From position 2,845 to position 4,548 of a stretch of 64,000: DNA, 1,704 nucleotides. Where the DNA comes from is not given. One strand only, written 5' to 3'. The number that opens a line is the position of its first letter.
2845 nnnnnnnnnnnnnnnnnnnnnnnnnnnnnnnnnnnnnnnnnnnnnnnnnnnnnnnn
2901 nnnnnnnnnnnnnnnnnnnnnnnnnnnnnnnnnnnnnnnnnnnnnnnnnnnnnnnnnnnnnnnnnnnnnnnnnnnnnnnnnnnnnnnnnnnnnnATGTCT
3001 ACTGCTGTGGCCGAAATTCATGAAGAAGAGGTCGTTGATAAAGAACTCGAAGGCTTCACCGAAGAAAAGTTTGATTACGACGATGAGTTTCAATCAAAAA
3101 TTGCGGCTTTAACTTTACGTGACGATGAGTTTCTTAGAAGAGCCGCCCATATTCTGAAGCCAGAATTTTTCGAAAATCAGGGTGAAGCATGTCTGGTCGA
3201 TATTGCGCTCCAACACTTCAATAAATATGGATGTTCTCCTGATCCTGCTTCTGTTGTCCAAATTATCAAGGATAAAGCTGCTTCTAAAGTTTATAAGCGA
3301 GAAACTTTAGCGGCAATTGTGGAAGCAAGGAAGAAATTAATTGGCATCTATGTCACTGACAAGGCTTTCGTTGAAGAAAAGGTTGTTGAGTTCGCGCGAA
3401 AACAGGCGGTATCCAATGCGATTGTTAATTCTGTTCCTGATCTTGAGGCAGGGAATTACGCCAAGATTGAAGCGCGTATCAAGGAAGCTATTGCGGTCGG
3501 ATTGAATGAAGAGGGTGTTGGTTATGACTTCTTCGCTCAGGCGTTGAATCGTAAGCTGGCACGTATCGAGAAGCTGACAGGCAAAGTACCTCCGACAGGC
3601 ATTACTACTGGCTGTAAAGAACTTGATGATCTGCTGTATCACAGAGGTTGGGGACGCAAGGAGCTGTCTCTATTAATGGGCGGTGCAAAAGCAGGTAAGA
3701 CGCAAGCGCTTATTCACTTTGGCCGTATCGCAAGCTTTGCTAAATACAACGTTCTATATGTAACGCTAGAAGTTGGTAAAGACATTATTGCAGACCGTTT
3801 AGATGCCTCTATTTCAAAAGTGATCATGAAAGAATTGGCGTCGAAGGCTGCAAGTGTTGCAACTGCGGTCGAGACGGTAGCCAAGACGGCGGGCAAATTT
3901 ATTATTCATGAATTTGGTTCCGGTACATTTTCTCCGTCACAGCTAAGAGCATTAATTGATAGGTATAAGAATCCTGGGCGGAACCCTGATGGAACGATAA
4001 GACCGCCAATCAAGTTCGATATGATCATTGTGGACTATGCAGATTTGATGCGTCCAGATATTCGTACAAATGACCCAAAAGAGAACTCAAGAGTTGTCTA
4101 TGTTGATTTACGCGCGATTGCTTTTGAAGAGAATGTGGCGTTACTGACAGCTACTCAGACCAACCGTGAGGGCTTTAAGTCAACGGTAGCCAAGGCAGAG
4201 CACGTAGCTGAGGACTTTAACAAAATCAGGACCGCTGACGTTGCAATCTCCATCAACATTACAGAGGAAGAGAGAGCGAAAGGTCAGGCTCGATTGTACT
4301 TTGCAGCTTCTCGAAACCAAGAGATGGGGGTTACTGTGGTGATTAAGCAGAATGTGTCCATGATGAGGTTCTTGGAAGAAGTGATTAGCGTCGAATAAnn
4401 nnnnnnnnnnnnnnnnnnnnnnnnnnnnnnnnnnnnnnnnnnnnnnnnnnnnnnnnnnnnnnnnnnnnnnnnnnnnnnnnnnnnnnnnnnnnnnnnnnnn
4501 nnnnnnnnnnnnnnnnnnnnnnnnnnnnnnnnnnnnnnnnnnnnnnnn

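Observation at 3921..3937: Ectopic iteron copy inside the helicase coding sequence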

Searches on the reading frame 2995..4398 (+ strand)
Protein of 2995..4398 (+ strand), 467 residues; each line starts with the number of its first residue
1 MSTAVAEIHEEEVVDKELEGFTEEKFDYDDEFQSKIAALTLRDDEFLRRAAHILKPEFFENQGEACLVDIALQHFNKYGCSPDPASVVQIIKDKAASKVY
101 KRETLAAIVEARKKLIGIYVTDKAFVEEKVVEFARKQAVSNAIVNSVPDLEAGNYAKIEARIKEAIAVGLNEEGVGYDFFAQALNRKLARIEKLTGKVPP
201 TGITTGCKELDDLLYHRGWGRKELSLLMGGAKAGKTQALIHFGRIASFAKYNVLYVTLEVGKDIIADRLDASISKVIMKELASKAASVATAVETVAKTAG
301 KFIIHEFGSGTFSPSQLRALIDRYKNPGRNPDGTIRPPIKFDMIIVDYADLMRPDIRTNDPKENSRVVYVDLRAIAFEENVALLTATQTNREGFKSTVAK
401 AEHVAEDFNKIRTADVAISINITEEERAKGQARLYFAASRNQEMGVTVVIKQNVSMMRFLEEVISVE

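Call 6: search_protein_families(library=pfam, proteins=[window:2995-4398:+], max_evalue=0.01)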
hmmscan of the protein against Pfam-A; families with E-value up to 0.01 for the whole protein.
window:2995-4398:+ (467 aa): 4 families
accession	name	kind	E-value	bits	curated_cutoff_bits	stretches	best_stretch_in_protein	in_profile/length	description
PF03796.21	DnaB_C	-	1.3e-11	44.8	27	1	202-392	1-181/255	DnaB-like helicase C terminal domain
PF13481.12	AAA_25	-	8.1e-05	22.8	27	1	214-390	25-191/195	AAA domain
PF06745.19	ATPase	-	0.00039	20.3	26.6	1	204-265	2-63/231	KaiC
PF22482.2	AsnC_trans_reg_3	-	0.0088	16.6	24.4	0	253-304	4-49/95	PF0864 C-terminal dimeric alpha+beta barrel domain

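Call 8: search_dna_similar(query=window:2995-4395:+, collection=plasmids, mode=protein, rows=spread, max_rows=40)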
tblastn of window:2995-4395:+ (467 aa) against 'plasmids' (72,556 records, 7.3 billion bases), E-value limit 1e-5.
Records with a match: 854; places in all: 859; records where one place covers at least 80% of the query: 845.
Best place of each record, by identity: >=99% 49; 95-99% 1; <60% 804.
By first word of the organism name: Klebsiella 345; Escherichia 223; Enterobacter 91; Acinetobacter 77; Salmonella 49; Citrobacter 23; Aeromonas 11; Cronobacter 9; Shigella 8; Moellerella 3; and 13 more.
By predicted mobility (MOB-suite, as given by PLSDB): non-mobilizable 805; mobilizable 38; conjugative 11.
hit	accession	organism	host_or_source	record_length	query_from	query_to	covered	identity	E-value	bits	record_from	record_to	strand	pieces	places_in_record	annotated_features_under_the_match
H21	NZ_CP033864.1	Acinetobacter sp. FDAARGOS_560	Homo sapiens,UCC isolate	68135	1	467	100%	100.0%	0e+0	888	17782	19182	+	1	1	DnaB-like helicase C-terminal domain-containing protein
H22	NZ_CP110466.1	Acinetobacter baumannii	Homo sapiens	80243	1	467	100%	99.6%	0e+0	886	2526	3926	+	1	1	DnaB-like helicase C-terminal domain-containing protein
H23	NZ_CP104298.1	Acinetobacter baumannii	Homo sapiens,Ascites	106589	1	467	100%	99.4%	0e+0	884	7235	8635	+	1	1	DnaB-like helicase C-terminal domain-containing protein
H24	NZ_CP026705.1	Acinetobacter baumannii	-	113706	24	467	95%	57.4%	7e-158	502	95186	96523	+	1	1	DnaB-like helicase C-terminal domain-containing protein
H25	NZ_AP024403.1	Aeromonas caviae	-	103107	13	467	97%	40.9%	3e-94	319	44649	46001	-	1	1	DnaB-like helicase C-terminal domain-containing protein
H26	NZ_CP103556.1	Klebsiella michiganensis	Homo sapiens,blood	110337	20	466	96%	38.3%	2e-89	305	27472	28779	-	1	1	DnaB-like helicase C-terminal domain-containing protein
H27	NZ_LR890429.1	Klebsiella pneumoniae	Homo sapiens,wound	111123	20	466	96%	38.3%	2e-89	305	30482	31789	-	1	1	DnaB-like helicase C-terminal domain-containing protein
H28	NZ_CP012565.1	Klebsiella pneumoniae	Homo sapiens,abdominal drainage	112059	20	466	96%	38.3%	2e-89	305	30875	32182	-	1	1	DnaB-like helicase C-terminal domain-containing protein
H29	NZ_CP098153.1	Klebsiella pneumoniae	Canis lupus familiaris,Rectal swab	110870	20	466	96%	38.3%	2e-89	305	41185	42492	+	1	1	DnaB-like helicase C-terminal domain-containing protein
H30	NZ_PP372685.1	Klebsiella pneumoniae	-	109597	20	466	96%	38.3%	2e-89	305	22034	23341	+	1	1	DnaB-like helicase C-terminal domain-containing protein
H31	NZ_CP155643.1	Klebsiella pneumoniae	Broncho-alveolar ...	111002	20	466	96%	38.3%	2e-89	305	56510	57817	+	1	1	DnaB-like helicase C-terminal domain-containing protein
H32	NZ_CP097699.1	Klebsiella pneumoniae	Homo sapiens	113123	20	466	96%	38.3%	2e-89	305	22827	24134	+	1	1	DnaB-like helicase C-terminal domain-containing protein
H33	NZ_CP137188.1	Citrobacter freundii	Homo sapiens,urine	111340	20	466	96%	38.3%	2e-89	305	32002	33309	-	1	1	DnaB-like helicase C-terminal domain-containing protein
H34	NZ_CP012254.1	Cronobacter sakazakii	milk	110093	20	466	96%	38.1%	2e-89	305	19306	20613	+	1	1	DnaB-like helicase C-terminal domain-containing protein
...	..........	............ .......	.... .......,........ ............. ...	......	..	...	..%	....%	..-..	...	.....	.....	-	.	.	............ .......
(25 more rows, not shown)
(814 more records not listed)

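Call 9: search_dna_similar(query=window:2995-4395:+, collection=phages, mode=protein, max_rows=30)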
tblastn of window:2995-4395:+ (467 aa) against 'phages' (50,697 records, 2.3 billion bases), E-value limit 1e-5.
Records with a match: 3256; places in all: 3259; records where one place covers at least 80% of the query: 964.
Best place of each record, by identity: <60% 3256.
By first word of the organism name: Escherichia 659; Synechococcus 377; Staphylococcus 360; Klebsiella 331; Bacillus 229; Salmonella 201; Vibrio 106; Shigella 89; Aeromonas 72; Acinetobacter 70; and 63 more.
By host as written in the record: - 474; Escherichia coli 276; Klebsiella pneumoniae 113; Staphylococcus aureus 111; Synechococcus 107; Listeria monocytogenes 43; Synechococcus sp. 38; Escherichia coli O157:H7 35; and 756 more.
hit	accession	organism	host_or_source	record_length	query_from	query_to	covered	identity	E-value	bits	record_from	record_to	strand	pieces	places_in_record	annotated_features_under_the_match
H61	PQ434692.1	Stenotrophomonas phage ANB28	Stenotrophomonas maltophilia B28B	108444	27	467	94%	44.8%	8e-108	356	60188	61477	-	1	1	putative DNA helicase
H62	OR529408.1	Stenotrophomonas phage BUCTxx99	Stenotrophomonas maltophilia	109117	27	467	94%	44.8%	9e-108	356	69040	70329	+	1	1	DnaB-like helicase C-terminal domain-containing protein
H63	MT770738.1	Rhizobium phage B1VFA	Rhizobium leguminosarum VF39SM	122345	25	467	95%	43.0%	6e-98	328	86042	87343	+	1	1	DNA primase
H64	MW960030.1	Rhizobium phage RHph_X66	R. phaseoli sv. phaseoli INC 2-5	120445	25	467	95%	42.1%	9e-96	322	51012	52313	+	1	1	putative DNA helicase DnaB-like protein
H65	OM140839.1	Pseudomonas phage ZY21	Pseudomonas syringae pv. actinidiae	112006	26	466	94%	42.2%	1e-96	324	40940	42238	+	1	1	replicative DNA helicase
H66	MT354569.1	Pseudomonas phage phiK7B1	Pseudomonas syringae pv. actinidiae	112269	26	466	94%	42.2%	1e-96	324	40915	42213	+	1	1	putative DNA helicase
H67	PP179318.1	Pseudomonas phage Nican01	Pseudomonas syringae CC0094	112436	26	466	94%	42.2%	3e-96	323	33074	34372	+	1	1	replicative DNA helicase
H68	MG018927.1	Pseudomonas phage nickie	Pseudomonas syringae pv. avii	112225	26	466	94%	42.2%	3e-95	320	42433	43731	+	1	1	replicative DNA helicase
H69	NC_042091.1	Pseudomonas phage nickie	Pseudomonas syringae pv. avii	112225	26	466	94%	42.2%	3e-95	320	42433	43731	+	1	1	DnaB-like replicative helicase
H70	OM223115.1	Pseudomonas phage hairong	Pseudomonas syringae pv. actinidiae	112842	26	466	94%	41.8%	8e-98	328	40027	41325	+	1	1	replicative DNA helicase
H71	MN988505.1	Rhizobium phage RHph_N1_10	Rhizobium phaseoli N1_10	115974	2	464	99%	39.7%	7e-100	333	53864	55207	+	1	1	putative DNA helicase DnaB-like protein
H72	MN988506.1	Rhizobium phage RHph_N1_15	Rhizobium phaseoli N1_15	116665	2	464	99%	39.7%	7e-100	333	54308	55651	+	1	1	putative DNA helicase DnaB-like protein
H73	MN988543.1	Rhizobium phage RHph_N2_6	Rhizobium phaseoli N2_6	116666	2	464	99%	39.7%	7e-100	333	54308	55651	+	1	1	putative DNA helicase DnaB-like protein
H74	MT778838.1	Rhizobium phage V1VFA-S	-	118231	25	464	94%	41.3%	1e-97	327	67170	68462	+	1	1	DNA helicase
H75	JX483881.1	Rhizobium phage RHEph10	Rhizobium etli CFN42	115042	25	464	94%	40.9%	1e-98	330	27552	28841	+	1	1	putative DNA helicase DnaB-like protein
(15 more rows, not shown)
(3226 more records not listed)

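Call 11: get_annotated_region(hit=H24, flank=7000)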
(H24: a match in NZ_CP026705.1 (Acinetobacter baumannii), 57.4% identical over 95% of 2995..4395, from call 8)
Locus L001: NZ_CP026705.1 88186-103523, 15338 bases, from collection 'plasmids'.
description: Acinetobacter baumannii strain AR_0056 plasmid tig00000058_pilon, complete sequence
organism: Acinetobacter baumannii (NCBI taxid 470)
taxonomy: Bacteria; Pseudomonadota; Gammaproteobacteria; Moraxellales; Moraxellaceae; Acinetobacter; Acinetobacter baumannii
host: -; source: -; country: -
typing (MOB-suite, as given by PLSDB): non-mobilizable
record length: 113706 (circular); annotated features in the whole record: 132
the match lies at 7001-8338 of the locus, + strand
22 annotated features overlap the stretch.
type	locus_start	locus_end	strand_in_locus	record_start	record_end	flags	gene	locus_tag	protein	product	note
CDS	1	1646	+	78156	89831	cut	-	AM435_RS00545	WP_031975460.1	phage tail protein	-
CDS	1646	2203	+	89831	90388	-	-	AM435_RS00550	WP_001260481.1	DUF4376 domain-containing protein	-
CDS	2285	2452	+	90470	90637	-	-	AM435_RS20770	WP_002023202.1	hypothetical protein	-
CDS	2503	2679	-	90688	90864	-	-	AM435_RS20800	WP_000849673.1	hypothetical protein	-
CDS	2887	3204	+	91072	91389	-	-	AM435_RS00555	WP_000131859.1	phage holin family protein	-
CDS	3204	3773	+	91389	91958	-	-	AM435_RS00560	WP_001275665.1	TIGR02594 family protein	-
CDS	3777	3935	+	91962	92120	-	-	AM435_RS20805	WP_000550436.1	hypothetical protein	-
CDS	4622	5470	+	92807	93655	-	-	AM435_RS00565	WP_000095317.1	RepB family plasmid replication initiator protein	GO:0006270 - DNA replication initiation [Evidence IEA]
CDS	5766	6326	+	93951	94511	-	-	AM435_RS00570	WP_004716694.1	hypothetical protein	-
CDS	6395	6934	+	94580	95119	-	-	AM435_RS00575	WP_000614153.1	RNA chaperone Hfq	GO:0006355 - regulation of DNA-templated transcription [Evidence IEA]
CDS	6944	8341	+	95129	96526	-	-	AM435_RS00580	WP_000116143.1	DnaB-like helicase C-terminal domain-containing protein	GO:0006260 - DNA replication [Evidence IEA]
CDS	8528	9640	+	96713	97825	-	-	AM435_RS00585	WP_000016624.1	toprim domain-containing protein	-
CDS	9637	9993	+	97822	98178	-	-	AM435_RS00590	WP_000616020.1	hypothetical protein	-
CDS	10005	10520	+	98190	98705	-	-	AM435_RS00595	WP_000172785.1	hypothetical protein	-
CDS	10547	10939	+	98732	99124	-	-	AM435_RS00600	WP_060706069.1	hypothetical protein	-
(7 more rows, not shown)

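Call 16: find_related_loci(query=window:2995-4395:+, collection=genome_contigs, flank=6000)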
Query window:2995-4395:+ (467 aa) in genome_contigs; peptide patterns used: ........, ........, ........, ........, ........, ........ (x = any residue, [..] = any of these).
99 stretches matched a pattern; 1 encode a relative of the query (tblastn E <= 1e-3); 1 distinct loci.
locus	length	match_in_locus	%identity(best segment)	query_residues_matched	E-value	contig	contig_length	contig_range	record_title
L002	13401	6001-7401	100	1-467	0e+0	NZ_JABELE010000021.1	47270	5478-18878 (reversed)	Acinetobacter geminorum strain J00019 NODE_21_length_47270_cov_72.142585, whole genome shotgun sequence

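Call 19: find_homologous_proteins(query=window:2995-4395:+, max_evalue=1e-40)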
Query window:2995-4395:+ (467 aa): 1371 proteins with E <= 1e-40 among 8000 candidates; the best 120 are listed.
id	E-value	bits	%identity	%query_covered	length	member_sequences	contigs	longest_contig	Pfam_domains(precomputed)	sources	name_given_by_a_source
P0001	7.1e-298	1005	99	100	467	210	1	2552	PF03796.22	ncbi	-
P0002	1.3e-253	860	82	100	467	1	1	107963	PF03796.22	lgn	-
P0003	4.7e-244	828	79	100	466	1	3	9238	PF03796.22,PF13481.13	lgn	-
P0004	3.5e-204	697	68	99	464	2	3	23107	PF03796.22,PF13481.13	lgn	-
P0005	7.9e-203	692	67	99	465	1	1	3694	PF06745.20,PF03796.22,PF13481.13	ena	-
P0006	1.0e-202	692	68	99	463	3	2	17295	PF06745.20,PF03796.22,PF13481.13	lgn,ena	-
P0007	7.0e-200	683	67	99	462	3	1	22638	PF06745.20,PF03796.22,PF13481.13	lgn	-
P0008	5.6e-199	680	68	97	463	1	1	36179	PF03796.22,PF13481.13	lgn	-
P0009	2.3e-194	664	67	98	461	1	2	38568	PF03796.22,PF13481.13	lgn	-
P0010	4.5e-191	654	64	99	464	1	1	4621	PF03796.22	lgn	-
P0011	2.4e-190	651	66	95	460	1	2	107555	PF03796.22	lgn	-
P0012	4.0e-190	650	66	95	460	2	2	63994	PF03796.22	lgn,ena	-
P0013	3.1e-186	638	65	96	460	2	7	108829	PF06745.20,PF03796.22,PF13481.13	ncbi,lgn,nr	ncbi:DnaB-like helicase C-terminal domain-containing protein [Acinetobacter baumannii]|nr:DNA helica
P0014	1.1e-185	636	64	95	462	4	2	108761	PF03796.22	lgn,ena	-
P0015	2.0e-185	635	64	95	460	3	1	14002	PF06745.20,PF03796.22,PF13481.13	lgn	-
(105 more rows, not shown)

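Call 21: find_encoding_contigs(protein=P0002, flank=7000, max_places=2)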
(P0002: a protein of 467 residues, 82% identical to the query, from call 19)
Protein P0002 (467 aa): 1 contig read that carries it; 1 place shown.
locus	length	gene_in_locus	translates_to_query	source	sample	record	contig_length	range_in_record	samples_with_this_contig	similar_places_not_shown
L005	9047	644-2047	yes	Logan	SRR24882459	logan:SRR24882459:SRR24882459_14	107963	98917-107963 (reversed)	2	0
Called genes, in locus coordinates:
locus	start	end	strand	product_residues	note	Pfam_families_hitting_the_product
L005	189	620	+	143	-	-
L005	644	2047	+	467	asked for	PF03796:DnaB_C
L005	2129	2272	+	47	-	-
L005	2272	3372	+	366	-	PF08275:DNAG_N (weak)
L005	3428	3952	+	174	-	-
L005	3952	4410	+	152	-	-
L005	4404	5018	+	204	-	-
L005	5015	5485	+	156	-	-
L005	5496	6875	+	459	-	PF04675:DNA_ligase_A_N (faint), PF01068:DNA_ligase_A_M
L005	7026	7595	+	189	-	PF00625:Guanylate_kin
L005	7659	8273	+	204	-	-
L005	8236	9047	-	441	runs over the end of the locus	PF00817:IMS, PF11799:IMS_C, PF13438:DUF4113 (weak)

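Call 22: find_encoding_contigs(protein=P0003, flank=7000, max_places=3)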
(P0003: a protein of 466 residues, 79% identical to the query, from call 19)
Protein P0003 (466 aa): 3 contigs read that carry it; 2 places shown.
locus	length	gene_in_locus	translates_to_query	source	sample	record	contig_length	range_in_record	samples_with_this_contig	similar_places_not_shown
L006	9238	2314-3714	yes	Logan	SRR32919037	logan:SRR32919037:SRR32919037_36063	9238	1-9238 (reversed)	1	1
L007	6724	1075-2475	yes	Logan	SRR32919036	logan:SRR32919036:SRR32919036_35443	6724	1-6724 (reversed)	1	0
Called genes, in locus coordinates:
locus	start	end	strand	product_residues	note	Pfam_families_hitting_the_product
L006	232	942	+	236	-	PF01051:Rep3_N, PF21205:Rep3_C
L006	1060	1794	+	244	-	-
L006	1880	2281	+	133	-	-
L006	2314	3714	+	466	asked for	PF03796:DnaB_C, PF13481:AAA_25 (weak)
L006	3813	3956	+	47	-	-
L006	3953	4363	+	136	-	-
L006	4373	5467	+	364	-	PF08275:DNAG_N (weak)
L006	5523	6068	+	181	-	-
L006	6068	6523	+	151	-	-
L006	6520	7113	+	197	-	-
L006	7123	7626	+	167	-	-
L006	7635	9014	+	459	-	PF01068:DNA_ligase_A_M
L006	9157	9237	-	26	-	?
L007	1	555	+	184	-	?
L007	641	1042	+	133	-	-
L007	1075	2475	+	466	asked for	PF03796:DnaB_C, PF13481:AAA_25 (weak)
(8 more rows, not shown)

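Call 23: find_encoding_contigs(protein=P0004, flank=7000, max_places=2)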
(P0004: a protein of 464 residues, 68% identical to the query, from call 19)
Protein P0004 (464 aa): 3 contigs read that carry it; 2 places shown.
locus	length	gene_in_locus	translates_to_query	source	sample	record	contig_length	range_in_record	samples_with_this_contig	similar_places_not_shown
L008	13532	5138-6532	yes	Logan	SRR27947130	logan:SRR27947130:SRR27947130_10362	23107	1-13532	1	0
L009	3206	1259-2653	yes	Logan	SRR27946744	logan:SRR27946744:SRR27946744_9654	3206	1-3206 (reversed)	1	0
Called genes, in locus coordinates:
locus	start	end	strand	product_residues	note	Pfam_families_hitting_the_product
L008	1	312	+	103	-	?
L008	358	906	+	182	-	PF14301:DUF4376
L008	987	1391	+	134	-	-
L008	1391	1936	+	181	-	PF01520:Amidase_3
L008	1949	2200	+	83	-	-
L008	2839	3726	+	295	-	PF01051:Rep3_N, PF21205:Rep3_C (weak)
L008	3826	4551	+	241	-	-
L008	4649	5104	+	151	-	-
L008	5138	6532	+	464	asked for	PF03796:DnaB_C, PF13481:AAA_25 (faint)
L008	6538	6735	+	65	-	-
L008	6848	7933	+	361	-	PF07463:NUMOD4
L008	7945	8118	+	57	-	-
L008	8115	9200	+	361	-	PF08275:DNAG_N (weak), PF13155:Toprim_2 (weak)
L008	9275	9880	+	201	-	PF05406:WGR (faint)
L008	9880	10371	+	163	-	-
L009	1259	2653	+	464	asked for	PF03796:DnaB_C, PF13481:AAA_25 (faint)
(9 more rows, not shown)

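Call 32: find_related_loci(query=A1, collection=viral_contigs, flank=6000)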
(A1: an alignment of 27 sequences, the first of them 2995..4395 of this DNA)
Query A1 (467 aa) in viral_contigs; peptide patterns used: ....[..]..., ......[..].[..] (x = any residue, [..] = any of these).
522 stretches matched a pattern; 473 encode a relative of the query (tblastn E <= 1e-3); the best 80 are kept; 80 distinct loci.
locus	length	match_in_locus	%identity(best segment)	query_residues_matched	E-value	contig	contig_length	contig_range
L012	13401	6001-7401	100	1-467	0e+0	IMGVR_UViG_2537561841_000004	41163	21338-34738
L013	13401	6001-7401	100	1-467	0e+0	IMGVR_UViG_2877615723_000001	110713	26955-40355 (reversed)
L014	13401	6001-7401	100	1-467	0e+0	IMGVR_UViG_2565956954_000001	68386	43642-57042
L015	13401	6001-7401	100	1-467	0e+0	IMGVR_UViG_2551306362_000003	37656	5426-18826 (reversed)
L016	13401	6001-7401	100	1-467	0e+0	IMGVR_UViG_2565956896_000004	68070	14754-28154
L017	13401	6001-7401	100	1-467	0e+0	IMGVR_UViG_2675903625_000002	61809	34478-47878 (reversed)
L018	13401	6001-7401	99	1-467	0e+0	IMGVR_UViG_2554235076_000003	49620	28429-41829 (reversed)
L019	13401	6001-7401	99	1-467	0e+0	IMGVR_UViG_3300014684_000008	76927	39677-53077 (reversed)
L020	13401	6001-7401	99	1-467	0e+0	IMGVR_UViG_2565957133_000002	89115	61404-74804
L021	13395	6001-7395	62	3-467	0e+0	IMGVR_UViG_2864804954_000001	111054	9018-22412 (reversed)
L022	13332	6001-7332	59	24-467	0e+0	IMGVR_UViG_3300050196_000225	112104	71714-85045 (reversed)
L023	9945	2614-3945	59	24-467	0e+0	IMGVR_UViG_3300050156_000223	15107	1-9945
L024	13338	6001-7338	58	22-467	1e-173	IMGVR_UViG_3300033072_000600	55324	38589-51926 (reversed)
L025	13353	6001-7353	58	17-467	1e-172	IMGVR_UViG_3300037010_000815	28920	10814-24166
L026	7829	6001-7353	58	17-467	1e-172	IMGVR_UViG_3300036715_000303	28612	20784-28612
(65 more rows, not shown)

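Call 33: find_related_loci(query=A1, collection=metagenome_contigs, flank=6000)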
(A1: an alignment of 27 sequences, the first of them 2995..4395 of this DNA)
Query A1 (467 aa) in metagenome_contigs; peptide patterns used: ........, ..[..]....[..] (x = any residue, [..] = any of these).
600 stretches matched a pattern (row limit reached: there are more); 269 encode a relative of the query (tblastn E <= 1e-3); the best 80 are kept; 80 distinct loci.
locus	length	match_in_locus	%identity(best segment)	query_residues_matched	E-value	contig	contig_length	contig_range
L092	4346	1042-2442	100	1-467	0e+0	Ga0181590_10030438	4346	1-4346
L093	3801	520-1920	100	1-467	0e+0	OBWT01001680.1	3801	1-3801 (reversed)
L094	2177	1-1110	67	92-461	2e-180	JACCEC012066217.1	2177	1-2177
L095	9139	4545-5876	55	24-467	1e-163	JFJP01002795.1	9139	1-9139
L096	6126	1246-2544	56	25-467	3e-163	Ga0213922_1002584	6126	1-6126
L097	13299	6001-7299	56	25-467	6e-162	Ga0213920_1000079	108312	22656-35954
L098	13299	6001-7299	55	25-467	7e-161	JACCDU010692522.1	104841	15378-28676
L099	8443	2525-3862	52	24-467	5e-157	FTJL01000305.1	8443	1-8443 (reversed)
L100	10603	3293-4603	53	22-467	3e-156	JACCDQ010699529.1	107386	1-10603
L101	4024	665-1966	56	24-467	2e-160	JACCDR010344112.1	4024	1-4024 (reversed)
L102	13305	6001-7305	53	24-467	6e-154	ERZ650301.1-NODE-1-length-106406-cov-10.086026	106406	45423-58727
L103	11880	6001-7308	53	23-467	5e-153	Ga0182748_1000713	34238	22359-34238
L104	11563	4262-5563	52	25-467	5e-148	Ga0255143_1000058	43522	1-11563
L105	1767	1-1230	54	48-467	2e-160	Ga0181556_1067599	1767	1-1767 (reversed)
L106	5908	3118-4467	51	24-467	2e-145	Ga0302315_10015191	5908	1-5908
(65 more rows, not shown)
